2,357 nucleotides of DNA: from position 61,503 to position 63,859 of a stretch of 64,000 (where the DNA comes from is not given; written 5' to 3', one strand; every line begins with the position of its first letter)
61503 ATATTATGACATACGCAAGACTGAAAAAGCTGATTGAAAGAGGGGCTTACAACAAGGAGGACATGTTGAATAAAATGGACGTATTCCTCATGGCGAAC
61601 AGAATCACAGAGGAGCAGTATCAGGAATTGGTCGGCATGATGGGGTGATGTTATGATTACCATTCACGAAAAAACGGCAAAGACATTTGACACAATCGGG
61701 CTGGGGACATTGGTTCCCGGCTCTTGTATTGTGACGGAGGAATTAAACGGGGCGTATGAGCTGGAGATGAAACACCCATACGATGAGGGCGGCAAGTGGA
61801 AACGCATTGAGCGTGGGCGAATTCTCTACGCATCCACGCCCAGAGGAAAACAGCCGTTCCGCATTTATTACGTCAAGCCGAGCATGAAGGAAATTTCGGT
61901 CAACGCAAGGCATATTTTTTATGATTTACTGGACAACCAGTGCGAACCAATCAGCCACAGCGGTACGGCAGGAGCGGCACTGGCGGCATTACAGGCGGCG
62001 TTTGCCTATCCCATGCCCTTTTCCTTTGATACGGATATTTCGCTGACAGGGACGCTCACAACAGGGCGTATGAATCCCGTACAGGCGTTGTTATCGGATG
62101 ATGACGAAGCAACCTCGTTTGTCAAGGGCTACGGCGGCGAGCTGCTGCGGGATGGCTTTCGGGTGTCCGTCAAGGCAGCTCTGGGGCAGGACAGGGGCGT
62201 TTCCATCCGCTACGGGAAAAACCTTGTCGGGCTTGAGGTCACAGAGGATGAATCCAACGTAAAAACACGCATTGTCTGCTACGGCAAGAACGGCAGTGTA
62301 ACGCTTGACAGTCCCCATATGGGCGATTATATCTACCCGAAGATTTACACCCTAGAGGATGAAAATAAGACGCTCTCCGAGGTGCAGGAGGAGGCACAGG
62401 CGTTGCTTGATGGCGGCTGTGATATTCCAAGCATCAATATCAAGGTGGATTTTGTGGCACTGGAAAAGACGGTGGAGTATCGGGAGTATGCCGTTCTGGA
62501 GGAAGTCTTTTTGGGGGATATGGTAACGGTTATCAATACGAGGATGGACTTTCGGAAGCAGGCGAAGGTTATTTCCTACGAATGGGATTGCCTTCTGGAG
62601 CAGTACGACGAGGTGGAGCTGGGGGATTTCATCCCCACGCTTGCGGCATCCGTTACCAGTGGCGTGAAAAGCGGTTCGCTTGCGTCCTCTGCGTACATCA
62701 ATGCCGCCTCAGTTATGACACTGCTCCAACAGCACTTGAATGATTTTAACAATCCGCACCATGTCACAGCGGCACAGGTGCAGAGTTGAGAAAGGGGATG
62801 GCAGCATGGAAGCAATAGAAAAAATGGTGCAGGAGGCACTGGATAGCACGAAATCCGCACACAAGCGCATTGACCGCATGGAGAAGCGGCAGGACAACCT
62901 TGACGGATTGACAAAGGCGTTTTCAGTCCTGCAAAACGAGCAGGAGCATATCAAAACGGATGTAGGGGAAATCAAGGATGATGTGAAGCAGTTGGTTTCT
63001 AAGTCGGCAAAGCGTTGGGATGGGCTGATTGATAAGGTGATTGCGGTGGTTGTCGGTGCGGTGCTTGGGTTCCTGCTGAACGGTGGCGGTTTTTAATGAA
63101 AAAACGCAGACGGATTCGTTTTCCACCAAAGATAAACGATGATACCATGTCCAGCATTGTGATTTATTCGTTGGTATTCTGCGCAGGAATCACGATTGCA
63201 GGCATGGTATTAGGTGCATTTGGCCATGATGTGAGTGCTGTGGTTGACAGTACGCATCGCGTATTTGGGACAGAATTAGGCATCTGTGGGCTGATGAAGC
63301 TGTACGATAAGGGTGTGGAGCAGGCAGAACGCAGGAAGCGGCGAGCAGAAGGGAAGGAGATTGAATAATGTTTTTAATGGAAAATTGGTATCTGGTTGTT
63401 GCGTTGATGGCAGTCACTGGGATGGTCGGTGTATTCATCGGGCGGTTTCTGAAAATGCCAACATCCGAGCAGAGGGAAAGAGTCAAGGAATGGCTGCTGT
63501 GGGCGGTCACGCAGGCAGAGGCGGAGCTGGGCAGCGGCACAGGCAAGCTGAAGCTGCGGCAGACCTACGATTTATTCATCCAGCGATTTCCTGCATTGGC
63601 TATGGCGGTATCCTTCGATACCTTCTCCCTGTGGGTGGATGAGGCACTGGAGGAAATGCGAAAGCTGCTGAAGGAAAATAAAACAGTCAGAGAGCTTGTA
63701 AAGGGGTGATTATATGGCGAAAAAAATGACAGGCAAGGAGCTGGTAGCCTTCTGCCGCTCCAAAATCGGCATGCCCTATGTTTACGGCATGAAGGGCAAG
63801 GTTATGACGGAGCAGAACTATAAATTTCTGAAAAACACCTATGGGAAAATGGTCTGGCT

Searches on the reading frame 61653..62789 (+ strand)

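Call 20: search_protein_families(library=phrogs, proteins=[window:61653-62789:+], max_evalue=0.001)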
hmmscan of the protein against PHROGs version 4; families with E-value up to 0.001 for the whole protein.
window:61653-62789:+ (378 aa): 20 families
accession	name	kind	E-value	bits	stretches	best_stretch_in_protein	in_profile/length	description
phrog_1067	-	head and packaging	3.7e-89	301.4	1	1-340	7-360/991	minor head protein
phrog_5555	-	tail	3.5e-63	215.2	1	1-337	1-353/788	tail protein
phrog_13289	-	tail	3.2e-57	195.3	1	1-327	1-344/938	tail protein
phrog_7142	-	tail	3.2e-56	192.1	1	1-334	2-340/622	tail protein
phrog_1330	-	tail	5e-55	188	1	1-345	6-378/1361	tail protein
phrog_2270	-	unknown function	4.6e-46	158.9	1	26-367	26-370/637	-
phrog_2189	-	tail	4.1e-27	95.5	1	24-347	24-349/971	tail protein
phrog_12493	-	tail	1.3e-23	83.9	1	3-210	6-224/950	tail protein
phrog_33972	-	tail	1.1e-17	64.4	2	259-324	287-355/714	tail protein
phrog_1210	-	other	4e-17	62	1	7-349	7-381/2313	PblB-type receptor binding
phrog_8687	-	other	4.8e-15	55.9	1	162-330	71-250/599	tail protein with peptidase activity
phrog_7043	-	tail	5.8e-13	49.3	1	60-323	69-352/1077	tail protein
phrog_326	-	other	9.3e-13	48.2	1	171-328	491-656/985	tail protein with endopeptidase domain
phrog_12329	-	head and packaging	2.5e-11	43.4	1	81-339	93-367/833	virion structural protein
phrog_3475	-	tail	2.3e-06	27.1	1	155-335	540-725/841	minor tail protein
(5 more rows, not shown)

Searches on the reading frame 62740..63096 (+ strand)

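Call 20: search_protein_families(library=phrogs, proteins=[window:62740-63096:+], max_evalue=0.001)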
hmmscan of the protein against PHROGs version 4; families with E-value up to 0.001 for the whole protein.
window:62740-63096:+ (118 aa): 3 families
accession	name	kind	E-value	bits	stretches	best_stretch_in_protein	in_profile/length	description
phrog_937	-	other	6.9e-13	50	1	26-113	16-107/115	hemolysin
phrog_1193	-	other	7.9e-05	23.6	1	37-116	8-74/76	hemolysin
phrog_37807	-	unknown function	0.00015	23.2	1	26-85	34-92/130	-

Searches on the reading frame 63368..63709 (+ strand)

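Call 20: search_protein_families(library=phrogs, proteins=[window:63368-63709:+], max_evalue=0.001)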
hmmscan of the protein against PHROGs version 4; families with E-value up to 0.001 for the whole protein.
window:63368-63709:+ (113 aa): 3 families
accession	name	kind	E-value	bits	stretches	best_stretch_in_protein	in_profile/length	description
phrog_36029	-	unknown function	1.4e-38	133.3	1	2-111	3-112/121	-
phrog_15303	-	unknown function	9.8e-10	39.6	1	3-107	7-109/119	-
phrog_6918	-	lysis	4.5e-05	24.5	1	11-101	11-102/114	holin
